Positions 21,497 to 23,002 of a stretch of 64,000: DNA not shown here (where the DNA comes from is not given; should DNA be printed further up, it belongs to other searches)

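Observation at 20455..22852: Candidate undescribed two-gene system: cytoplasmic MACPF-like pore-former plus a putative Cys-His hydrolase partner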

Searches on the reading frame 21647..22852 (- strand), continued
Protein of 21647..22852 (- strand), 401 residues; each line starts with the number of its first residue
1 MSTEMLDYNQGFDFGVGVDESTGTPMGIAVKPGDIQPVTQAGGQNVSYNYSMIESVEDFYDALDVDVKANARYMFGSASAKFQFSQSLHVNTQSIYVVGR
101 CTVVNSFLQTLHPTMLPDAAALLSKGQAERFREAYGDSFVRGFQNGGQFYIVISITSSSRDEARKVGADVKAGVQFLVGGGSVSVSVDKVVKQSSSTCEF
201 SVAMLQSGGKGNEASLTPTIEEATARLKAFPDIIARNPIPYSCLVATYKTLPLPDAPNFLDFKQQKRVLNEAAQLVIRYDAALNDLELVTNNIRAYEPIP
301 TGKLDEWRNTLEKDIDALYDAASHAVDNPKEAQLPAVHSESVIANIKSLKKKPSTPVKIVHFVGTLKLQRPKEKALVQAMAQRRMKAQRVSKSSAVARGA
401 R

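Call 50: search_solved_structures(query=L001:12182-12763:+, max_evalue=10, show_alignments=1)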
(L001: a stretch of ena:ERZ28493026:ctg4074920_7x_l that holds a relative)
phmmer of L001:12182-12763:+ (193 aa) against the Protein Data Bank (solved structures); distinct sequences matched with E-value up to 10: 0.

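Call 59: find_related_loci(query=A5, collection=metagenome_contigs, flank=6000)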
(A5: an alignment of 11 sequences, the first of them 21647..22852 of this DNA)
Query A5 (401 aa) in metagenome_contigs; peptide patterns used: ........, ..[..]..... (x = any residue, [..] = any of these).
361 stretches matched a pattern, but none encodes a relative of the query by tblastn (E <= 1e-3).

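Call 65: find_encoding_contigs(protein=P0010, flank=6000, max_places=2)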
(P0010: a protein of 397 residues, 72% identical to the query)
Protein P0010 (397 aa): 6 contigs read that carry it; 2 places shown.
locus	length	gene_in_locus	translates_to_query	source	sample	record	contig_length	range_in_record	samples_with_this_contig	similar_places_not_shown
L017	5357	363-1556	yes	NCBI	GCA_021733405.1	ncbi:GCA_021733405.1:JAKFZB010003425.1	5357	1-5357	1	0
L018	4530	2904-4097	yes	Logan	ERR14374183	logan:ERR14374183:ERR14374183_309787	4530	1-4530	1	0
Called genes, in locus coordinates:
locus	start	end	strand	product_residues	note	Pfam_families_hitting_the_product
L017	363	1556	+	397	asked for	-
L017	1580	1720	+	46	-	-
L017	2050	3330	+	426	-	-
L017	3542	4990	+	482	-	PF01471:PG_binding_1 (faint), PF13365:Trypsin_2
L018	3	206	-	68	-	?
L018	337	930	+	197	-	PF00565:SNase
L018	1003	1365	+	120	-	PF10387:DUF2442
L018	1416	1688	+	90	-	PF00589:Phage_integrase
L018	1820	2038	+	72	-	-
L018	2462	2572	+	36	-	-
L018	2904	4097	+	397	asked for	-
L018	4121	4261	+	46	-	-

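Call 68: search_protein_families(library=pfam, proteins=[L017:2050-3330:+, L017:3542-4990:+, L001:12182-12763:+, L001:11304-12038:+], max_evalue=5)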
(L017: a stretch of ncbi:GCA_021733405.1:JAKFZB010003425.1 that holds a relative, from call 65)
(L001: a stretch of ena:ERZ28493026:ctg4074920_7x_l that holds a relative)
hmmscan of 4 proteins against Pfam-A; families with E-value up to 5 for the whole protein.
L017:2050-3330:+ (426 aa): 1 family
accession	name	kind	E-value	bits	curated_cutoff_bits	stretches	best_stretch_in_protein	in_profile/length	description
PF01471.23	PG_binding_1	-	0.13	12.9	23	1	99-134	23-57/57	Putative peptidoglycan binding domain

L017:3542-4990:+ (482 aa): 5 families
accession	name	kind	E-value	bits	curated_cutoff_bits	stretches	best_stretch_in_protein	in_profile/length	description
PF01471.23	PG_binding_1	-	5.5e-12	46.1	23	2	83-116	24-57/57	Putative peptidoglycan binding domain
PF13365.12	Trypsin_2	-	2.7e-09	38.4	27.6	1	215-425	1-135/144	Trypsin-like peptidase domain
PF00089.32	Trypsin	-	0.00035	20.9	20.6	1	215-242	27-52/220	Trypsin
PF09374.15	PG_binding_3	-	0.027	15.1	24.6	1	102-119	17-34/76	Predicted Peptidoglycan domain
PF03761.21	DUF316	-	0.16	12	21.2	1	180-234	53-90/282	Nematode trypsin-6-like family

L001:12182-12763:+ (193 aa): 0 families

L001:11304-12038:+ (244 aa): 1 family
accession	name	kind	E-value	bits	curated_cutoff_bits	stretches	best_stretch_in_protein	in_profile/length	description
PF00877.26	NLPC_P60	-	0.093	13.2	23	1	143-217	11-81/105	NlpC/P60 family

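Call 81: list_cluster_members(proteins=[P0040, P0041, P0042, P0045, P0050, P0054, P0058, P0076, P0102, P0117])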
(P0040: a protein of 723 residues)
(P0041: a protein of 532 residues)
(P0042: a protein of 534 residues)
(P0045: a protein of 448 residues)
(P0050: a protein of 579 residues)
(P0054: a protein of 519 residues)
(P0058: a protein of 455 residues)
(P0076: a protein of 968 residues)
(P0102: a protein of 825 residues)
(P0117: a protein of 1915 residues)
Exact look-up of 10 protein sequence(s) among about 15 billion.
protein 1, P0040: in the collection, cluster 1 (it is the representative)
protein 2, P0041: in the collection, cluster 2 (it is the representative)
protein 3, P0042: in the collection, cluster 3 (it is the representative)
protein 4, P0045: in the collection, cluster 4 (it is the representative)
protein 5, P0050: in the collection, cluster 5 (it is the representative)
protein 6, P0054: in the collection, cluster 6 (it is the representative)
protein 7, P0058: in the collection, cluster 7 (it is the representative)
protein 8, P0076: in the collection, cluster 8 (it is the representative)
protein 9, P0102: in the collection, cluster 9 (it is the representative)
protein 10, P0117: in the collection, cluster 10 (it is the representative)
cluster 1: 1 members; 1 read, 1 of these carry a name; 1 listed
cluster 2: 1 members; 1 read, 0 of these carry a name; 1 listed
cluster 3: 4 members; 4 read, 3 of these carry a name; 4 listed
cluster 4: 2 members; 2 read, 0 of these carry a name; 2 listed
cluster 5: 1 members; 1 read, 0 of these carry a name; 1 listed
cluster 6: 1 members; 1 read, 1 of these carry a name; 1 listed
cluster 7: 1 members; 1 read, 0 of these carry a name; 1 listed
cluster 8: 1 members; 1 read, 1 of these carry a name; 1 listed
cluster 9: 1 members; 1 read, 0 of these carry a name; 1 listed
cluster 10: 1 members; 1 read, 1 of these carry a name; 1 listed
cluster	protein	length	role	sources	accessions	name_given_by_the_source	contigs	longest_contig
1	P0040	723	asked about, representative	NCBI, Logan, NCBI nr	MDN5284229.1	MAG: hypothetical protein JWR38_503 [Mucilaginibacter sp.] | hypothetical protein [Mucilaginibacter sp.]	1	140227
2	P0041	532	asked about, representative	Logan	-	-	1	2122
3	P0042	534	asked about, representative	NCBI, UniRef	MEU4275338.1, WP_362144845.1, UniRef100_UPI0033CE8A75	hypothetical protein AB0F57_10375 [Streptomyces tanashiensis] | hypothetical protein n=1 Tax=Streptomyces tanashiensis TaxID=67367 RepID=UPI0033CE8A75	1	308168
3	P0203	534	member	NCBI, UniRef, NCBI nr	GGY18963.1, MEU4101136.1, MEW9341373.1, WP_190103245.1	hypothetical protein [Streptomyces tanashiensis] | hypothetical protein n=1 Tax=Streptomyces tanashiensis TaxID=67367 RepID=UPI00167CE652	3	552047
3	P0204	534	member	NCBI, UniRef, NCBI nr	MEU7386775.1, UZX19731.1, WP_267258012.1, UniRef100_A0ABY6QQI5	hypothetical protein [Streptomyces tanashiensis] | Beta/gamma crystallin family protein n=1 Tax=Streptomyces tanashiensis TaxID=67367 ...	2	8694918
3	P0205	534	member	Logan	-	-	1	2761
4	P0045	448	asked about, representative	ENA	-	-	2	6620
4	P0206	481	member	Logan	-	-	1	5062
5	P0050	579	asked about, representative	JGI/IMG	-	-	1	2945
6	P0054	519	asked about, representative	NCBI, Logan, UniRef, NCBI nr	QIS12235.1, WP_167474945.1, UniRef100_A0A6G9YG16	hypothetical protein [Nocardia arthritidis] | Uncharacterized protein n=1 Tax=Nocardia arthritidis TaxID=228602 RepID=A0A6G9YG16_9NOCA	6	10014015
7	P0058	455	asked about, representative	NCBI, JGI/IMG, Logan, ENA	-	-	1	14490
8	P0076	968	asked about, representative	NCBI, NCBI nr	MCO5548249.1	hypothetical protein L7F22_001706 [Adiantum nelumboides] | hypothetical protein [Adiantum nelumboides]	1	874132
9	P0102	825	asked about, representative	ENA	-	-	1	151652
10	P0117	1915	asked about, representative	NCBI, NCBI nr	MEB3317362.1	MAG: jacalin-like lectin [Cyanobacteriota bacterium] | jacalin-like lectin [Cyanobacteriota bacterium]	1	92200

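Call 89: search_protein_families(library=phrogs, proteins=[window:21647-22852:-, L001:11304-12038:+, L001:12182-12763:+, L017:2050-3330:+, L017:3542-4990:+, L007:5410-5937:+], max_evalue=0.05)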
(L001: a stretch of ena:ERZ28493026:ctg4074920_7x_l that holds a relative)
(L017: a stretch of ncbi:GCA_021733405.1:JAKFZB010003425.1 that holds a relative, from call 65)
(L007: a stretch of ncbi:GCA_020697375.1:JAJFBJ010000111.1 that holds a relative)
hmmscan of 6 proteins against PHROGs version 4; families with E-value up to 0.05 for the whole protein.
window:21647-22852:- (401 aa): 0 families

L001:11304-12038:+ (244 aa): 1 family
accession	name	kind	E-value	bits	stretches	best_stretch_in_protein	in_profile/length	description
phrog_329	-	tail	2.4e-05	23.7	1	143-238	557-651/949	minor tail protein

L001:12182-12763:+ (193 aa): 0 families

L017:2050-3330:+ (426 aa): 1 family
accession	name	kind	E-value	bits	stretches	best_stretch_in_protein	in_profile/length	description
phrog_315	-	lysis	0.03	13.8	1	92-139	402-449/677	endolysin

L017:3542-4990:+ (482 aa): 3 families
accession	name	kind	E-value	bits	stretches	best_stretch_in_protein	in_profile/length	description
phrog_1493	-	lysis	0.00061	20.1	1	88-123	277-312/394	endolysin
phrog_2649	-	lysis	0.0064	17.4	1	90-123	209-242/261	endolysin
phrog_1224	-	head and packaging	0.031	14.5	0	92-120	40-68/438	endolysin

L007:5410-5937:+ (175 aa): 0 families

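Call 90: search_protein_families(library=ncbifam, proteins=[L001:11304-12038:+, L001:12182-12763:+, L017:2050-3330:+, L017:3542-4990:+], max_evalue=0.05)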
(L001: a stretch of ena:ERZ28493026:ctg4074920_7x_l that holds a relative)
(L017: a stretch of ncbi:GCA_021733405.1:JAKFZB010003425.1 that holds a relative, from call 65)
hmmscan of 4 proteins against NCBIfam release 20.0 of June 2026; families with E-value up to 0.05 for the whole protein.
L001:11304-12038:+ (244 aa): 0 families

L001:12182-12763:+ (193 aa): 1 family
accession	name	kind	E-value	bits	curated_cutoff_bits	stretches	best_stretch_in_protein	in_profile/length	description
NF045837.1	Mplas_Cys_pep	subfamily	0.042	13.8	45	1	106-141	146-182/240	putative cysteine peptidase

L017:2050-3330:+ (426 aa): 1 family
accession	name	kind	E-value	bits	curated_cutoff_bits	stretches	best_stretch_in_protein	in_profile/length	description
NF005465.0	PRK07060.1-2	equivalog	0.0048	16.4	331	0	329-370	183-222/241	short chain dehydrogenase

L017:3542-4990:+ (482 aa): 6 families
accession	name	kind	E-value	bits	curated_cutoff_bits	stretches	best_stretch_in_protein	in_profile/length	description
TIGR02869.1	spore_SleB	equivalog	2.9e-05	24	236.5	0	21-65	25-68/201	spore cortex-lytic enzyme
TIGR03979.1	His_Ser_Rich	equivalog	3.6e-05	23.8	121.65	1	4-70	127-188/190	His-Xaa-Ser repeat protein HxsA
NF040961.1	MamO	equivalog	0.015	13.7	800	1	213-270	98-152/648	magnetosome protein MamO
NF041810.1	Avs1b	equivalog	0.024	11.7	1500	1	214-261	19-66/1931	AVAST type 1 anti-phage system protease Avs1b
NF052336.1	PdgHdaseHSB100310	equivalog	0.038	13.3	500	0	92-117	289-314/316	peptidoglycan hydrolase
NF033740.0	MarP_fam_protase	equivalog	0.04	12.9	250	0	214-243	212-241/390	MarP family serine protease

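Call 92: search_dna_similar(query=window:21647-22852:-, collection=phages, mode=protein, max_evalue=0.001, max_rows=15)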
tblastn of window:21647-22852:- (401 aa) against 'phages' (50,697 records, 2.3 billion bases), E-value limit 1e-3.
No match.

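Call 93: search_dna_similar(query=window:21647-22852:-, collection=plasmids, mode=protein, max_evalue=0.001, max_rows=20)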
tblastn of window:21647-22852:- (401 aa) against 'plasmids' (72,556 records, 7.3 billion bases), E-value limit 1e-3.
Records with a match: 18; places in all: 18; records where one place covers at least 80% of the query: 8.
Best place of each record, by identity: <60% 18.
By first word of the organism name: Clostridium 5; Ralstonia 5; Bacillus 3; Streptomyces 1; Indioceanicola 1; Paracoccus 1; Polymorphobacter 1; Deinococcus 1.
By predicted mobility (MOB-suite, as given by PLSDB): non-mobilizable 13; mobilizable 5.
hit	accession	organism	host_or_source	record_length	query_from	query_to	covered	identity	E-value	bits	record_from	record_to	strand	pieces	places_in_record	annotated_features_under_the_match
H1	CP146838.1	Streptomyces griseoaurantiacus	-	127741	6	328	81%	35.3%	5e-48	182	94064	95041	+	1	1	hypothetical protein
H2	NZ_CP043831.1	Bacillus sp. BS98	oyster,whole organism,intestinal tract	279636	13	322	77%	34.1%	1e-37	152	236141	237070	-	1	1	PASTA domain-containing protein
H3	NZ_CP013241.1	Clostridium sporogenes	Microbial isolate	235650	1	385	96%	24.8%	4e-17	91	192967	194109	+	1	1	hypothetical protein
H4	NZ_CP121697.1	Clostridium botulinum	Homo sapiens,human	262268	1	385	96%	24.8%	4e-17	91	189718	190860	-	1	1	hypothetical protein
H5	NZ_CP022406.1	Clostridium sporogenes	-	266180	1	385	96%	24.4%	1e-17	93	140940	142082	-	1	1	hypothetical protein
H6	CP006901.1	Clostridium botulinum Prevot_594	Isolate microbial culture,ham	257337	1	350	87%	26.4%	2e-15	86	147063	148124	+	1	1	hypothetical protein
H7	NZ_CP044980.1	Bacillus thuringiensis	whole organism,soil sample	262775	6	354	87%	25.8%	3e-18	94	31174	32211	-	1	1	hypothetical protein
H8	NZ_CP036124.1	Bacillus mycoides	cell culture,soil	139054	8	362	89%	23.1%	7e-14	81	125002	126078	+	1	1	hypothetical protein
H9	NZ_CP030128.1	Indioceanicola profundi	sediment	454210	4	322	80%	23.8%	5e-20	100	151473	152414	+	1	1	hypothetical protein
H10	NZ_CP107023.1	Clostridium beijerinckii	cell culture,cell pellet of fermenting ...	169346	4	318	79%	23.8%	3e-14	82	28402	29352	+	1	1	MAC/perforin domain-containing protein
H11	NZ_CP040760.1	Paracoccus liaowanqingii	Tibetan antelope,cell culture,feces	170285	6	335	82%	21.9%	8e-9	65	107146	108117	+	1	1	hypothetical protein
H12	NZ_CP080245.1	Polymorphobacter sp. PAMC 29334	Megaspora,lichen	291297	11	172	40%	30.7%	4e-7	60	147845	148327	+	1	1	hypothetical protein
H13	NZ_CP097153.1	Deinococcus sp. QL22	-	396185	6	172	42%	26.7%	2e-6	58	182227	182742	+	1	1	GON domain-containing protein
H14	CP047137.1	Ralstonia solanacearum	Potato,Single cell,tuber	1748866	17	172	39%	28.1%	3e-4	51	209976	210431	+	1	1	hypothetical protein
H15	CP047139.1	Ralstonia solanacearum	Potato,Single cell,tuber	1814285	17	172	39%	28.1%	3e-4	51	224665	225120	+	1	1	hypothetical protein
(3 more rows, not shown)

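Call 96: get_annotated_region(hit=H1, flank=5000)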
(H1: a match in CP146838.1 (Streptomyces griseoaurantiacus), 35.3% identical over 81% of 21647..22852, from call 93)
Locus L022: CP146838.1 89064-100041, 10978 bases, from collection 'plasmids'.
description: Streptomyces griseoaurantiacus strain XQ-29 plasmid p-XQ-29-A, complete sequence
organism: Streptomyces griseoaurantiacus (NCBI taxid 68213)
taxonomy: Bacteria; Actinomycetota; Actinomycetes; Kitasatosporales; Streptomycetaceae; Streptomyces; Streptomyces griseoaurantiacus
host: -; source: -; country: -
typing (MOB-suite, as given by PLSDB): non-mobilizable
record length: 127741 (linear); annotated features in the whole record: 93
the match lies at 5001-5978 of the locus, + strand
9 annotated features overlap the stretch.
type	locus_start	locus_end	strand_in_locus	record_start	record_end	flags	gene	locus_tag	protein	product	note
CDS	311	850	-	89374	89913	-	-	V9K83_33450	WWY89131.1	winged helix-turn-helix domain-containing protein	-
CDS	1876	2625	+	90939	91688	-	-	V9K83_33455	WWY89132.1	transposase family protein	-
CDS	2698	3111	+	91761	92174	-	-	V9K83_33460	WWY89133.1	hypothetical protein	-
CDS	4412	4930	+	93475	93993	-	-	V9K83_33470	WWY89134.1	hypothetical protein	-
CDS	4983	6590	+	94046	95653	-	-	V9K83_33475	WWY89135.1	hypothetical protein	-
CDS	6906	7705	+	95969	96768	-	-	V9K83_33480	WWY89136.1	IS5 family transposase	-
CDS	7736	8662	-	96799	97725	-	-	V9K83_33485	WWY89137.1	recombinase family protein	-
CDS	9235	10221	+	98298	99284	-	-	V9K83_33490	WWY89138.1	hypothetical protein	-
CDS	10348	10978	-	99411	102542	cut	-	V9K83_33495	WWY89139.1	Tn3 family transposase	-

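Call 97: get_annotated_region(hit=H2, flank=5000)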
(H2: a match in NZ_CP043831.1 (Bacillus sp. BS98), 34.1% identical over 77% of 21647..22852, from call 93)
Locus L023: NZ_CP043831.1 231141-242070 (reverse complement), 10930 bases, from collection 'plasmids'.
description: Bacillus sp. BS98 plasmid unnamed1
organism: Bacillus sp. BS98 (NCBI taxid 2608254)
taxonomy: Bacteria; Bacillota; Bacilli; Bacillales; Bacillaceae; Bacillus; Bacillus sp. BS98
host: -; source: oyster,whole organism,intestinal tract; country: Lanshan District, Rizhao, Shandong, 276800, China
typing (MOB-suite, as given by PLSDB): non-mobilizable; replicon rep_cluster_164
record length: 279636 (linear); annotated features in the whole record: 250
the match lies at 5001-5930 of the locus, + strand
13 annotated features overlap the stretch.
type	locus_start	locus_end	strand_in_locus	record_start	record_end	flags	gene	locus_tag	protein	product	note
CDS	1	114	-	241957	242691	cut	-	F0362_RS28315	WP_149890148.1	endonuclease/exonuclease/phosphatase family protein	-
CDS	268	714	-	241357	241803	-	-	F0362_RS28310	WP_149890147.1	hypothetical protein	-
CDS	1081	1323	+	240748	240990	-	-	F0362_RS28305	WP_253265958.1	helix-turn-helix domain-containing protein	-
CDS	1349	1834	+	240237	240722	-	-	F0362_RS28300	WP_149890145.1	hypothetical protein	-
CDS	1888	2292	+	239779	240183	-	-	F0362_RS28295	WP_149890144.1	hypothetical protein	-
CDS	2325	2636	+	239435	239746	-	-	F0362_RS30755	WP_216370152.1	hypothetical protein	-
CDS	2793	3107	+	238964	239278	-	-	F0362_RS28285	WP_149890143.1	IS66 family insertion sequence element accessory protein TnpB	-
CDS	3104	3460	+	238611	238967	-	tnpB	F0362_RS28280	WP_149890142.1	IS66 family insertion sequence element accessory protein TnpB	-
CDS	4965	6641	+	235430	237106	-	-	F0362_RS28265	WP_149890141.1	PASTA domain-containing protein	-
CDS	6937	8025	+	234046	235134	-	-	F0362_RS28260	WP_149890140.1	hypothetical protein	-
CDS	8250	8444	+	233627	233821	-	-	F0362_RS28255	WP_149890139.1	hypothetical protein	-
CDS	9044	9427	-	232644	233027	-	-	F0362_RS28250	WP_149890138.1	hypothetical protein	-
CDS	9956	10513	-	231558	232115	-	-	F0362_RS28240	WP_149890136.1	S1 RNA-binding domain-containing protein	-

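Call 98: get_annotated_region(hit=H7, flank=5000)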
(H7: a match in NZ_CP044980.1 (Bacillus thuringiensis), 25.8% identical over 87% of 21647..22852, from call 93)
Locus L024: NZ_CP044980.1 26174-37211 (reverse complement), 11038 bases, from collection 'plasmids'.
description: Bacillus thuringiensis strain BT62 plasmid pBT62B, complete sequence
organism: Bacillus thuringiensis (NCBI taxid 1428)
taxonomy: Bacteria; Bacillota; Bacilli; Bacillales; Bacillaceae; Bacillus; Bacillus thuringiensis
host: -; source: whole organism,soil sample; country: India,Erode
typing (MOB-suite, as given by PLSDB): non-mobilizable; replicon rep_cluster_125; mating-pair formation MPF_T
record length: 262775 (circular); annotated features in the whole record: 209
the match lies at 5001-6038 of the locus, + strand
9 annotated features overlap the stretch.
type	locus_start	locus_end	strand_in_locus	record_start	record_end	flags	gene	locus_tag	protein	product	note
CDS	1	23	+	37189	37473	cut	-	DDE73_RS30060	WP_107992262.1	hypothetical protein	-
CDS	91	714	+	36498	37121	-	-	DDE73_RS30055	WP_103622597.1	ABC transporter ATP-binding protein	-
CDS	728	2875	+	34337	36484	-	-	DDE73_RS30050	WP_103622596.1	FtsX-like permease family protein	-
CDS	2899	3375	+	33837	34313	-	-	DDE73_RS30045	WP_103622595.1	hypothetical protein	-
CDS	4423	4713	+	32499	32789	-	-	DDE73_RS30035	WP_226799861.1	YolD-like family protein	-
CDS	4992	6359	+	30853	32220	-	-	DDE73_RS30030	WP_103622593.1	hypothetical protein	-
CDS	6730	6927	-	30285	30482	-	-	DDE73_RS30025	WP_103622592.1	hypothetical protein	-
CDS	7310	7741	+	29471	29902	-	-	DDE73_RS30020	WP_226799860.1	tyrosine-type recombinase/integrase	GO:0015074 - DNA integration [Evidence IEA]; GO:0006310 - DNA recombination [Evidence IEA]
CDS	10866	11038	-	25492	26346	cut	-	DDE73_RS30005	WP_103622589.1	helix-turn-helix transcriptional regulator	-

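Call 99: get_annotated_region(hit=H3, flank=5000)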
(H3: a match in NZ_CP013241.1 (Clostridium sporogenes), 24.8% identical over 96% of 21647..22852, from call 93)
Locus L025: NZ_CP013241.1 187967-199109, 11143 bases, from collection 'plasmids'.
description: Clostridium sporogenes strain CDC_67071 plasmid pNPD7, complete sequence
organism: Clostridium sporogenes (NCBI taxid 1509)
taxonomy: Bacteria; Bacillota; Clostridia; Eubacteriales; Clostridiaceae; Clostridium; Clostridium sporogenes
host: -; source: Microbial isolate; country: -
typing (MOB-suite, as given by PLSDB): non-mobilizable; replicon rep_cluster_1536; mating-pair formation MPF_T
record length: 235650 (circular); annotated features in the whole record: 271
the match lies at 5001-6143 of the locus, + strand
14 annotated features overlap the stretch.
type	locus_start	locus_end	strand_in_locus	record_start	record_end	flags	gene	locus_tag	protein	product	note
CDS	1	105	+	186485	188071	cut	-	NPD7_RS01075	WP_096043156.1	hypothetical protein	-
CDS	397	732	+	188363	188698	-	-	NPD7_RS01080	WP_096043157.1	hypothetical protein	-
CDS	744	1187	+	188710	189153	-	-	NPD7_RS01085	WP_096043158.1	hypothetical protein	-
CDS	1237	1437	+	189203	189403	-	-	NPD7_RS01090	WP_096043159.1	hypothetical protein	-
CDS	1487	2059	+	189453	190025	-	-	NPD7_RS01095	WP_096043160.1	hypothetical protein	-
CDS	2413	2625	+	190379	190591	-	-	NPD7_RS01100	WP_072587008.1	PspC domain-containing protein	GO:0080135 - regulation of cellular response to stress [Evidence IEA]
CDS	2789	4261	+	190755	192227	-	-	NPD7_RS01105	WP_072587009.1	phosphoadenosine phosphosulfate reductase family protein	-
CDS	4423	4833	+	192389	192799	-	-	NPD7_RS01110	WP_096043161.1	hypothetical protein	-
CDS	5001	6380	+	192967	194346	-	-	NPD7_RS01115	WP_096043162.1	hypothetical protein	-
CDS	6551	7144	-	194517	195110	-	-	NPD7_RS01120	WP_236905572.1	hypothetical protein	-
CDS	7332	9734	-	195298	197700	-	-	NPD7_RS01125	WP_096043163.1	ATP-binding protein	-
CDS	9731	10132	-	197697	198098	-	-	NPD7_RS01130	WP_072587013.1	TrbC/VirB2 family protein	-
CDS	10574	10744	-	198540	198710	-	-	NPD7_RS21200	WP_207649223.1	hypothetical protein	-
CDS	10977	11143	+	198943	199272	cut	-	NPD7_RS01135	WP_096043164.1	hypothetical protein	-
